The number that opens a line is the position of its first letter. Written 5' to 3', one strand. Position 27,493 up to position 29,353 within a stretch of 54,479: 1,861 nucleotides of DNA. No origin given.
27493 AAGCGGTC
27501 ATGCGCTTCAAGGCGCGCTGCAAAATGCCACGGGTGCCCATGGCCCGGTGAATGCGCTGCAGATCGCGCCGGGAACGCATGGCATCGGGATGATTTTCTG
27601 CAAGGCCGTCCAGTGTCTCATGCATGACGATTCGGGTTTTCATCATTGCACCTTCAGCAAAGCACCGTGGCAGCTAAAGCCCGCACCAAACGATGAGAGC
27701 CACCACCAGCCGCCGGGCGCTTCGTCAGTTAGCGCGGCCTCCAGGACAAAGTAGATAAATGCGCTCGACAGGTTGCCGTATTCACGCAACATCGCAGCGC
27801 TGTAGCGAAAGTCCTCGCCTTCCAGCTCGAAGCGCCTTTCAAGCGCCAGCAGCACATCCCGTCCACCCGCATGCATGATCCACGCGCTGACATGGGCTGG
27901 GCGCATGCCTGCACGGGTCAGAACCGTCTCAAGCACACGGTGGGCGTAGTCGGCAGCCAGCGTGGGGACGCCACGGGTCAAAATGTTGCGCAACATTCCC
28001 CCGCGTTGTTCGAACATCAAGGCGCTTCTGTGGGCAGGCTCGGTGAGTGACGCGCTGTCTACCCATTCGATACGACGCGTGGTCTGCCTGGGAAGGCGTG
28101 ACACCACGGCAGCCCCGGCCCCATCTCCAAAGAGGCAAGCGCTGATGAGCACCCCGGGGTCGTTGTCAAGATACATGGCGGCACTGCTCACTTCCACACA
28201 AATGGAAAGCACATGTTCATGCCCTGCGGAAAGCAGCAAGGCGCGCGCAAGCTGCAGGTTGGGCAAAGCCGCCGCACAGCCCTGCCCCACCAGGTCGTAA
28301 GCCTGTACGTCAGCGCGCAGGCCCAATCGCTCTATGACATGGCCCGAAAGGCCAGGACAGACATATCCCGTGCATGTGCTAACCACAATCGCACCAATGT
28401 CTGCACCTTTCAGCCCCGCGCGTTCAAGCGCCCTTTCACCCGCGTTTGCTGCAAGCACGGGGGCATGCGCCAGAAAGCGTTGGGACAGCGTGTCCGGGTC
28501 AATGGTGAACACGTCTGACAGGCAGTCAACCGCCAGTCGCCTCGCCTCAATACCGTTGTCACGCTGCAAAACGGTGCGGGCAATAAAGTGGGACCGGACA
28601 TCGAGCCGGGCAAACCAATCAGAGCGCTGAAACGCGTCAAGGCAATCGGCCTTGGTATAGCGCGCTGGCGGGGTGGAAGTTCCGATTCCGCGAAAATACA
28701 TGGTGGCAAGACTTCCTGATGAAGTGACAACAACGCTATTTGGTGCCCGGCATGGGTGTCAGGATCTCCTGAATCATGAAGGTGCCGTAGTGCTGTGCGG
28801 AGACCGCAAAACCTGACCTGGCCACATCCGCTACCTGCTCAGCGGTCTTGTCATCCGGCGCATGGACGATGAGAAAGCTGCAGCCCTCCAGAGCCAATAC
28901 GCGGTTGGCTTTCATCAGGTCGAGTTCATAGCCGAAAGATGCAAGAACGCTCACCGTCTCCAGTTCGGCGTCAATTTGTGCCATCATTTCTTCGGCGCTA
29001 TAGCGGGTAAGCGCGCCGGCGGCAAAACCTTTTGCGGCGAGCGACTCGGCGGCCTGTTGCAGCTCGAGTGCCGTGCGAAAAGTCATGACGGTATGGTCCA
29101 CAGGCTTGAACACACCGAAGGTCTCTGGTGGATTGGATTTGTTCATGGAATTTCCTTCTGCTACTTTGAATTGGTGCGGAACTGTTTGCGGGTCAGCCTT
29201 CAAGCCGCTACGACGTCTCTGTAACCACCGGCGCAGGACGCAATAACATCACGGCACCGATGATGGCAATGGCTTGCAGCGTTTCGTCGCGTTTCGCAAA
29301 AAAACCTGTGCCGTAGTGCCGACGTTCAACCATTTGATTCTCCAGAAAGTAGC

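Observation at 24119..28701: Translationally coupled type III PKS operon carrying its own ACP and KAS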

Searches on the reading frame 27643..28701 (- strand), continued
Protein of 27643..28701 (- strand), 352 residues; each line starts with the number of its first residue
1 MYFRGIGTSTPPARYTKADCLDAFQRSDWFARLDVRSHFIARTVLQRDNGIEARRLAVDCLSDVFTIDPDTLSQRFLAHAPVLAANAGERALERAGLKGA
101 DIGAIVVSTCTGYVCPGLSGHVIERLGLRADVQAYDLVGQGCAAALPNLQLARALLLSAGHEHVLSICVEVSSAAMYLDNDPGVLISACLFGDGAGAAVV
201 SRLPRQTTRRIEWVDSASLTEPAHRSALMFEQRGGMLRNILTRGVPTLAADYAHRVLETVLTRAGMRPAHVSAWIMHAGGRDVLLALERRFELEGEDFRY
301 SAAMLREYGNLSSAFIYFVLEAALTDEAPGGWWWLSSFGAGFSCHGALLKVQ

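Call 64: find_homologous_proteins(query=A2)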
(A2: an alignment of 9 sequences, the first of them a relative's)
Query A2 (9 sequences) (358 aa, profile of the alignment): 6362 proteins with E <= 0.001 among 8000 candidates; the best 120 are listed.
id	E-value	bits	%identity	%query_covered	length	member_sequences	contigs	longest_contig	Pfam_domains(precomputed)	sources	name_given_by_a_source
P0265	4.3e-148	511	32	96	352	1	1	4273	PF02797.22,PF08545.17,PF08541.17,PF08392.19,PF00195.26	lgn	-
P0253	1.4e-144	499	33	98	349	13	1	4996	PF02797.22,PF08541.17,PF08392.19,PF00195.26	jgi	jgi:predicted naringenin-chalcone synthase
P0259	1.5e-142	493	38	98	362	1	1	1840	PF02797.22,PF08545.17,PF08541.17,PF08392.19,PF00195.26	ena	-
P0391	1.1e-141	490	34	98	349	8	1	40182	PF02797.22,PF08541.17,PF08392.19,PF00195.26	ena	-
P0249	8.6e-141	487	100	100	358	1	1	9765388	PF02797.22,PF08545.17,PF08541.17,PF08392.19,PF00195.26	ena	-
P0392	2.6e-139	482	35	98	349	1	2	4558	PF02797.22,PF08541.17,PF08392.19,PF00195.26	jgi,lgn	jgi:alkylresorcinol/alkylpyrone synthase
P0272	2.3e-138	479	33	98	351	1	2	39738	PF02797.22,PF08541.17,PF08392.19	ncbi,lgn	ncbi:MAG: type III polyketide synthase [Deltaproteobacteria bacterium]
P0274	3.2e-138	478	36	98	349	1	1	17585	PF02797.22,PF08541.17,PF08392.19,PF00195.26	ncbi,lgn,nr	ncbi:3-oxoacyl-ACP synthase [Candidatus Saganbacteria bacterium]|nr:3-oxoacyl-ACP synthase [Candidat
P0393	3.7e-136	472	38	98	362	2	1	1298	PF02797.22,PF08545.17,PF08541.17,PF08392.19,PF00195.26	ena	-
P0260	1.0e-135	470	40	96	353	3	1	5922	PF02797.22,PF08392.19,PF00195.26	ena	-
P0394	1.4e-133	463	47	98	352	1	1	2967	PF02797.22,PF08545.17,PF08541.17,PF08392.19,PF00195.26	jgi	jgi:predicted naringenin-chalcone synthase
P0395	1.7e-133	463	38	94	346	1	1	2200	PF02797.22,PF08541.17,PF08392.19,PF00195.26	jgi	jgi:alkylresorcinol/alkylpyrone synthase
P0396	3.2e-133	462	47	99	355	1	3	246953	PF02797.22,PF08545.17,PF08541.17,PF08392.19,PF00195.26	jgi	-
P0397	6.3e-133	461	36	96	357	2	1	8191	PF02797.22,PF08545.17,PF08541.17,PF08392.19,PF00195.26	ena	-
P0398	7.4e-133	461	44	98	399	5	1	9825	PF02797.22,PF08545.17,PF08541.17,PF08392.19,PF00195.26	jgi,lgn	jgi:predicted naringenin-chalcone synthase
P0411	3.8e-131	455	48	98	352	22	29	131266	PF02797.22,PF08545.17,PF08541.17,PF08392.19,PF00195.26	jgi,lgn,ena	jgi:alkylresorcinol/alkylpyrone synthase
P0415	6.4e-131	454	49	98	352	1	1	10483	PF02797.22,PF08545.17,PF08541.17,PF08392.19,PF00195.26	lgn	-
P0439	4.6e-130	452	47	98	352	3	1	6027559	PF02797.22,PF08545.17,PF08541.17,PF08392.19,PF00195.26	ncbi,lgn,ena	-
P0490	3.4e-129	449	45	98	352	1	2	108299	PF02797.22,PF08545.17,PF08541.17,PF08392.19,PF00195.26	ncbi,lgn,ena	ncbi:MAG: 3-oxoacyl-[acyl-carrier-protein] synthase III C-terminal domain-containing protein [Verruc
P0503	4.8e-129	448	45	98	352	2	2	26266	PF02797.22,PF08545.17,PF08541.17,PF08392.19,PF00195.26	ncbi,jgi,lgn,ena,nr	ncbi:MAG TPA: stilbene synthase [Burkholderiales bacterium]|nr:stilbene synthase [Burkholderiales ba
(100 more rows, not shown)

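Call 65: find_encoding_contigs(protein=P0249, flank=7000, max_places=1)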
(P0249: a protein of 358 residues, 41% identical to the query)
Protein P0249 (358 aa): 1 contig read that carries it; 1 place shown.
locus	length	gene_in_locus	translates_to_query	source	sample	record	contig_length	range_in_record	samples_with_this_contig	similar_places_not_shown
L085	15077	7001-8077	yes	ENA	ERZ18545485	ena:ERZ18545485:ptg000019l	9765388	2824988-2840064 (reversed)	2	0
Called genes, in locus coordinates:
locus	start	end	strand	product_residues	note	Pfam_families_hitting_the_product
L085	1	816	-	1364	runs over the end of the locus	PF20703:nSTAND1, PF12894:ANAPC4_WD40 (faint), PF23381:Beta-prop_IFT122_1st (faint), PF24796:WDR55, PF24807:WD40_CDC20-Fz (weak), PF25174:Beta-prop_THOC3, PF25175:Beta-prop_WDR5 (weak), PF00400:WD40 (weak), +8 more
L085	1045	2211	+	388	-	-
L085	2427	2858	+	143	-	-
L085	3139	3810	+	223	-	-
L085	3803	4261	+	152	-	-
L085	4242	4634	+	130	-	-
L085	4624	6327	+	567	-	-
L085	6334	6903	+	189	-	PF13529:Peptidase_C39_2 (weak)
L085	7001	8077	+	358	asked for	PF00195:Chal_sti_synt_N, PF08392:FAE1_CUT1_RppA, PF08545:ACP_syn_III, PF02797:Chal_sti_synt_C, PF08541:ACP_syn_III_C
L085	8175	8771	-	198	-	-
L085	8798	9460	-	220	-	-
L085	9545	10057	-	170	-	-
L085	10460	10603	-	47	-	-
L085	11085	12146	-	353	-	PF01609:DDE_Tnp_1, PF13701:DDE_Tnp_1_4 (weak)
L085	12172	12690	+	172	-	-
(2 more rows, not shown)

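Call 66: find_encoding_contigs(protein=P0272, flank=7000, max_places=1)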
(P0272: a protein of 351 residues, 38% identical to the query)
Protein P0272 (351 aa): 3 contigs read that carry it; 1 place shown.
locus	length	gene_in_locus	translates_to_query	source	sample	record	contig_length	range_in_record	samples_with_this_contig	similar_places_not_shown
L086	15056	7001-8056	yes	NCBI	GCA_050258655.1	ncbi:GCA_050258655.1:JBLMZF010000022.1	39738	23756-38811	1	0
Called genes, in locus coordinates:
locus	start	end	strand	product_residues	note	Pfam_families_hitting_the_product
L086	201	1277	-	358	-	PF01103:Omp85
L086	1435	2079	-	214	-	PF03729:DUF308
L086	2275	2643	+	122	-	-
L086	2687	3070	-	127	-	-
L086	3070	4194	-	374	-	PF23500:DUF7133, PF07995:GSDH, PF22807:TrAA12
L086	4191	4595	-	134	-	-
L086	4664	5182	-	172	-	-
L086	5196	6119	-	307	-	PF00990:GGDEF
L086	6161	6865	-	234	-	PF01209:Ubie_methyltran, PF13489:Methyltransf_23, PF13649:Methyltransf_25, PF13847:Methyltransf_31, PF08241:Methyltransf_11, PF08242:Methyltransf_12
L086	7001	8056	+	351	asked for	PF08392:FAE1_CUT1_RppA, PF02797:Chal_sti_synt_C, PF08541:ACP_syn_III_C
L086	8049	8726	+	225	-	PF13489:Methyltransf_23, PF13649:Methyltransf_25, PF13847:Methyltransf_31, PF08241:Methyltransf_11, PF08242:Methyltransf_12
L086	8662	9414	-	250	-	PF08713:DNA_alkylation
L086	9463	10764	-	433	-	PF09699:Paired_CXXCH_1 (faint), PF13447:Multi-haem_cyto, PF14522:Cytochrome_C7 (faint), PF14537:Cytochrom_c3_2 (faint), PF13435:Cytochrome_C554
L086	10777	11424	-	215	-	PF00583:Acetyltransf_1 (faint)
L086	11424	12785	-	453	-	PF02585:PIG-L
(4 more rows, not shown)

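Call 67: find_encoding_contigs(protein=P0490, flank=7000, max_places=1)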
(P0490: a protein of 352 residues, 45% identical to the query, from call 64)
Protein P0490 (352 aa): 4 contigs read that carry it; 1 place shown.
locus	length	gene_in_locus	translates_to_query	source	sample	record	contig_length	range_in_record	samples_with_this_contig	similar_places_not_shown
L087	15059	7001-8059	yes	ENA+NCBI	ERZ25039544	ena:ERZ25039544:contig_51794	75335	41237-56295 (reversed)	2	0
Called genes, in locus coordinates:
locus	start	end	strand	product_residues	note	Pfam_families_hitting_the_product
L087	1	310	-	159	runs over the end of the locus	PF01272:GreA_GreB (faint)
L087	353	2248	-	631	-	PF13522:GATase_6, PF13537:GATase_7, PF01380:SIS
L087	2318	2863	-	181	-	PF08645:PNK3P (weak), PF13419:HAD_2 (faint), PF13242:Hydrolase_like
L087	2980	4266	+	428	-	PF00365:PFK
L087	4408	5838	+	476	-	PF00657:Lipase_GDSL, PF13472:Lipase_GDSL_2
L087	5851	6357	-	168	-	PF13358:DDE_3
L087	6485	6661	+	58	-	-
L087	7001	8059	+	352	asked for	PF00195:Chal_sti_synt_N, PF08392:FAE1_CUT1_RppA, PF08545:ACP_syn_III, PF02797:Chal_sti_synt_C, PF08541:ACP_syn_III_C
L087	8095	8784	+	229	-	-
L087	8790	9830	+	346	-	PF01494:FAD_binding_3 (faint)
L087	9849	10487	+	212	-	PF02581:TMP-TENI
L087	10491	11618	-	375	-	-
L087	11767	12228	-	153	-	-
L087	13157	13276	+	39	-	-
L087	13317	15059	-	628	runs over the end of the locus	PF22745:Nlig-Ia, PF01653:DNA_ligase_aden, PF03120:OB_DNA_ligase, PF03119:DNA_ligase_ZBD (faint)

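Call 69: find_encoding_contigs(protein=P0503, flank=6000, max_places=1)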
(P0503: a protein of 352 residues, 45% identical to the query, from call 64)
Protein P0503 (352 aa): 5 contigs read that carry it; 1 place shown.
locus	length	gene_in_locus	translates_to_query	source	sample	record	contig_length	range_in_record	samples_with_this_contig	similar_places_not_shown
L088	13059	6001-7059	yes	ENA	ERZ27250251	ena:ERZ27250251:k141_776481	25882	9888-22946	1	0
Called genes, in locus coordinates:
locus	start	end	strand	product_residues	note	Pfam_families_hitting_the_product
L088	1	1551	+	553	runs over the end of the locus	PF06418:CTP_synth_N, PF00117:GATase, PF07722:Peptidase_C26 (faint)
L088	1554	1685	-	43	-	-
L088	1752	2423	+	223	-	PF00793:DAHP_synth_1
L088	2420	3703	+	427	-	PF03952:Enolase_N, PF00113:Enolase_C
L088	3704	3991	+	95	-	PF04977:DivIC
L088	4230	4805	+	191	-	PF01844:HNH, PF13395:HNH_4 (weak), PF14279:HNH_5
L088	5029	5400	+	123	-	PF13442:Cytochrome_CBB3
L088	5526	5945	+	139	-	-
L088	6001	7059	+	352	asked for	PF00195:Chal_sti_synt_N, PF08392:FAE1_CUT1_RppA, PF08541:ACP_syn_III_C (faint), PF08545:ACP_syn_III, PF02797:Chal_sti_synt_C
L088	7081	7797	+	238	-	PF13489:Methyltransf_23 (faint), PF13847:Methyltransf_31 (weak), PF08242:Methyltransf_12, PF13649:Methyltransf_25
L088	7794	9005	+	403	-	PF00890:FAD_binding_2 (weak), PF01266:DAO (weak), PF01494:FAD_binding_3, PF04820:Trp_halogenase (faint)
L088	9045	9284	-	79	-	-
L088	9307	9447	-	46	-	-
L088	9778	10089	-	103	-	PF00076:RRM_1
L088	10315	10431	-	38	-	-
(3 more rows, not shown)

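Call 70: find_encoding_contigs(protein=P0411, flank=6000, max_places=2)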
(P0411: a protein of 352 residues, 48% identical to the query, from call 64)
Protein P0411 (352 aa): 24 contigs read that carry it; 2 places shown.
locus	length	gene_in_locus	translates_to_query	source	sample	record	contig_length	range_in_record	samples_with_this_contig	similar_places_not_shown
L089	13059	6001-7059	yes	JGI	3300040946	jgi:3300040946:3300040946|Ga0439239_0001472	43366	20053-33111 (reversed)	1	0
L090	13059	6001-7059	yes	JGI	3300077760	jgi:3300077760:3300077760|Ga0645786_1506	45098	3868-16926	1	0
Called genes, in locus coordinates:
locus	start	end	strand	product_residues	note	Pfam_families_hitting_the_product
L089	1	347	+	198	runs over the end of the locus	PF05974:DUF892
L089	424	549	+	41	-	-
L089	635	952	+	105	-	PF16561:AMPK1_CBM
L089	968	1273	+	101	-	PF05957:DUF883, PF19029:DUF883_C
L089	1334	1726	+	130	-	PF02656:DUF202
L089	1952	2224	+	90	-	-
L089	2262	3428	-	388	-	PF14294:DUF4372, PF01609:DDE_Tnp_1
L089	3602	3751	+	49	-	PF18919:DUF5670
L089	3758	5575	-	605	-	PF13249:SQHop_cyclase_N, PF13243:SQHop_cyclase_C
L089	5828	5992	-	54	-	-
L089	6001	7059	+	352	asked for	PF00195:Chal_sti_synt_N, PF08392:FAE1_CUT1_RppA, PF08545:ACP_syn_III, PF02797:Chal_sti_synt_C, PF08541:ACP_syn_III_C (weak)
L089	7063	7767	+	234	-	PF13649:Methyltransf_25 (weak)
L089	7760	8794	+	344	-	PF01494:FAD_binding_3 (faint), PF13450:NAD_binding_8 (faint)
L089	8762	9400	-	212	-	-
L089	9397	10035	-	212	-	PF01339:CheB_methylest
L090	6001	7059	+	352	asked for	PF00195:Chal_sti_synt_N, PF08392:FAE1_CUT1_RppA, PF08545:ACP_syn_III, PF02797:Chal_sti_synt_C, PF08541:ACP_syn_III_C (weak)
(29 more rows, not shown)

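Call 71: find_encoding_contigs(protein=P0439, flank=6000, max_places=1)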
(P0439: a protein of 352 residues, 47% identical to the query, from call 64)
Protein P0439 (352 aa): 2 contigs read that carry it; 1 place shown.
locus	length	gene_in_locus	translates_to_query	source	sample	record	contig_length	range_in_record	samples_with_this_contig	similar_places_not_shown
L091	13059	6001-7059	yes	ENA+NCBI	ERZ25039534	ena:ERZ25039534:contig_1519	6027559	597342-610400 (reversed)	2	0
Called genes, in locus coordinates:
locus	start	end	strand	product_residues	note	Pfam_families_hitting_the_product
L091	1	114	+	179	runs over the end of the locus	-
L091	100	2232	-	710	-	PF01553:Acyltransferase, PF00501:AMP-binding, PF13193:AMP-binding_C (weak)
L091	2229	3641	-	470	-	PF20154:LNT_N, PF00795:CN_hydrolase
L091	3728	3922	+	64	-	-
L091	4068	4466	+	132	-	PF02537:CRCB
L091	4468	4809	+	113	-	PF02641:DUF190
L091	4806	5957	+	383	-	PF16983:MFS_MOT1, PF00860:Xan_ur_permease (weak), PF16983:MFS_MOT1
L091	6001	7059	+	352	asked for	PF00195:Chal_sti_synt_N, PF08392:FAE1_CUT1_RppA, PF08545:ACP_syn_III, PF02797:Chal_sti_synt_C, PF08541:ACP_syn_III_C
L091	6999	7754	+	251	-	PF13847:Methyltransf_31 (weak), PF08241:Methyltransf_11 (weak), PF08242:Methyltransf_12 (weak), PF13649:Methyltransf_25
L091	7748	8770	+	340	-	PF01494:FAD_binding_3 (weak)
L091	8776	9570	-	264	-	PF13483:Lactamase_B_3, PF12706:Lactamase_B_2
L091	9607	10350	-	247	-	PF18912:DZR_2, PF00156:Pribosyltran (weak)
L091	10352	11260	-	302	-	PF02517:Rce1-like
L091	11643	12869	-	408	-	-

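Call 75: find_encoding_contigs(protein=P0415, flank=6000, max_places=1)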
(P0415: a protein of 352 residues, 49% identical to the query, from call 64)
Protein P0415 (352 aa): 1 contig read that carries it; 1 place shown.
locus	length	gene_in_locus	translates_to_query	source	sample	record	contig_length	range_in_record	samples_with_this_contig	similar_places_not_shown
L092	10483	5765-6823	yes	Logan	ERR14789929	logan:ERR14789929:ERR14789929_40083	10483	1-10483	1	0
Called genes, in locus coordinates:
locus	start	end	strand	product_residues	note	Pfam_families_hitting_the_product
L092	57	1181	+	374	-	PF00589:Phage_integrase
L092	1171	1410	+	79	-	-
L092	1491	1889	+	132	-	PF07505:DUF5131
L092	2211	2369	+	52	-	-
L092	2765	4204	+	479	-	PF00224:PK, PF02887:PK_C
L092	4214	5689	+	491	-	PF02776:TPP_enzyme_N, PF00205:TPP_enzyme_M, PF02775:TPP_enzyme_C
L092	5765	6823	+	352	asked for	PF00195:Chal_sti_synt_N, PF08392:FAE1_CUT1_RppA, PF08545:ACP_syn_III, PF02797:Chal_sti_synt_C, PF08541:ACP_syn_III_C (weak)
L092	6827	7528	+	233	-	PF13649:Methyltransf_25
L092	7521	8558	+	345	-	PF01494:FAD_binding_3 (faint)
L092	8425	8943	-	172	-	-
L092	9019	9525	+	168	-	PF00072:Response_reg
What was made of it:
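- Sister clades carry PKS>MT>FAD alone (calls 67, 69–71, 75).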

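Call 80: predict_structure(alignment_id=A3)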
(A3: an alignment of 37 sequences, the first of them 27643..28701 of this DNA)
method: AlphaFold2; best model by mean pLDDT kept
length: 352 residues; sequences in the alignment: 37
mean_pLDDT: 93.0   pTM: 0.93
mean pLDDT of the five models: 93.0, 93.0, 92.8, 92.5, 90.8
residues with pLDDT >= 90: 279; 70-90: 67; 50-70: 6; < 50: 0
segments of 3 or more residues with pLDDT < 50: none
pLDDT, mean of each block of 10 residues (from residue 1): 98 94 91 90 87 93 91 92 97 97 94 70 96 92 94 92 96 89 89 96 91 97 91 86 95 98 97 95 96 95 96 96 95 95 95 96
secondary structure, 60 per line:
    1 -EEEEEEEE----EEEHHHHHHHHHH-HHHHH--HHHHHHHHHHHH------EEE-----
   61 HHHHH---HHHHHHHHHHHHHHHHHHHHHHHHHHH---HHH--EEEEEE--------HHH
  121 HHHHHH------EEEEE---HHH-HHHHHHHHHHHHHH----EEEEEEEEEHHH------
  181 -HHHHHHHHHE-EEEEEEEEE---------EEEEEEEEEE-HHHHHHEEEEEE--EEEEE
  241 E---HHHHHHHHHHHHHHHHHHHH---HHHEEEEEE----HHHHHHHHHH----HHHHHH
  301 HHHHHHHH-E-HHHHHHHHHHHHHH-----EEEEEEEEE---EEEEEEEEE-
elements in order: E2-9 E14-16 H17-26 H28-32 H35-46 E53-55 H61-65 H69-95 E104-109 H118-126 E133-137 H145-158 E163-171 H182-190 E193-201 E211-220 H222-227 E228-233 E236-241 H245-264 E271-276 H281-290 H295-308 H312-325 E331-339 E343-351

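Call 82: fold_search(model_id=the predicted structure, library=pdb)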
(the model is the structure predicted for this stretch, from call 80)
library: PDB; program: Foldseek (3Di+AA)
matches with E <= 10: 1342; with E <= 0.001: 1022
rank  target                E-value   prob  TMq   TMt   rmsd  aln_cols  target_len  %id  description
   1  4jap_A                3.3e-31  1.00  0.89  0.89   2.4       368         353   26  Crystal Structure of Mycobacterium tuberculosis PKS11 Reveals Intermediates in the Synthesis of Methyl-branched Alkylp (released 2013-04-24)
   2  4jao_A                4.2e-31  1.00  0.89  0.89   2.4       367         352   26  Crystal Structure of Mycobacterium tuberculosis PKS11 Reveals Intermediates in the Synthesis of Methyl-branched Alkylp (released 2013-04-24)
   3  1ee0_A                9.7e-31  1.00  0.90  0.84   2.6       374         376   27  2-PYRONE SYNTHASE COMPLEXED WITH ACETOACETYL-COA (released 2001-01-31)
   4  1qlv_B                2.1e-30  1.00  0.90  0.84   2.6       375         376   27  Pyrone synthase (PYS) from Gerbera hybrida (released 2000-09-24)
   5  1ee0_B                3.2e-30  1.00  0.90  0.85   2.6       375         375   26  2-PYRONE SYNTHASE COMPLEXED WITH ACETOACETYL-COA (released 2001-01-31)
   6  1tee_A                1.3e-29  1.00  0.89  0.85   2.7       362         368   24  Crystal structure of C205F mutant of PKS18 from Mycobacterium tuberculosis (released 2004-08-03)
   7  7f08_H                1.5e-29  1.00  0.88  0.82   2.9       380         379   25  Crystal Structure of K8 (released 2022-06-15)
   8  7f08_N                1.8e-29  1.00  0.86  0.80   3.1       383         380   25  Crystal Structure of K8 (released 2022-06-15)
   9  1qlv_A                1.9e-29  1.00  0.88  0.82   3.0       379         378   27  Pyrone synthase (PYS) from Gerbera hybrida (released 2000-09-24)
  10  7f08_B                2.0e-29  1.00  0.86  0.81   3.1       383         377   23  Crystal Structure of K8 (released 2022-06-15)
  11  4jat_A                2.1e-29  1.00  0.89  0.89   2.3       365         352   26  Crystal Structure of Mycobacterium tuberculosis PKS11 Reveals Intermediates in the Synthesis of Methyl-branched Alkylp (released 2013-04-24)
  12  2d51_B                2.1e-29  1.00  0.88  0.79   3.1       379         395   23  Pentaketide chromone synthase (M207G mutant) (released 2006-11-14)
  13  3ov2_A                2.1e-29  1.00  0.87  0.79   3.0       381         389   22  Curcumin synthase 1 from Curcuma longa (released 2010-12-08)
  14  1ted_A                2.9e-29  1.00  0.88  0.85   2.7       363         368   24  Crystal structure of a type III polyketide synthase PKS18 from Mycobacterium tuberculosis (released 2004-08-03)
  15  7f08_P                3.0e-29  1.00  0.86  0.80   3.1       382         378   25  Crystal Structure of K8 (released 2022-06-15)
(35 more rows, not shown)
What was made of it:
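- On Type III polyketide synthase (CHS/STS superfamily): The Foldseek top 50 are all type III PKSs, with TM up to 0.90 (call 82).
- Closest known: Mycobacterium tuberculosis PKS11 / PKS18 long-chain alkylpyrone synthases. Same: They are the nearest solved folds (TM 0.89, call 82).
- The fold is closest to the alkylpyrone synthase PKS11 and to PKS18 of M. tuberculosis (call 82). The nearest fold is the long-chain enzyme PKS11 (call 82).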

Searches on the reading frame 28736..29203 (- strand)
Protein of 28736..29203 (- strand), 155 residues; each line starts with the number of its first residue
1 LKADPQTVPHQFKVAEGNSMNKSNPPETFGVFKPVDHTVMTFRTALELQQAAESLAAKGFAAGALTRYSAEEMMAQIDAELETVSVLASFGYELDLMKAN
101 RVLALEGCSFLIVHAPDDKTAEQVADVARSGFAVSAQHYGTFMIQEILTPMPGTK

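Call 5: search_protein_families(library=pfam, proteins=[window:28736-29203:-])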
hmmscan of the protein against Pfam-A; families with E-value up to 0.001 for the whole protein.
window:28736-29203:- (155 aa): 0 families

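Call 6: search_protein_families(library=ncbifam, proteins=[window:28736-29203:-])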
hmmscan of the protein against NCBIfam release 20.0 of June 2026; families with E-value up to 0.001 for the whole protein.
window:28736-29203:- (155 aa): 0 families
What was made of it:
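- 28736..29146 (-): 136-aa hypothetical ORF, 34 nt upstream of the PKS on the same strand. It may be co-transcribed here but is not part of the conserved unit. It has no Pfam or NCBIfam hit (calls 5, 6).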
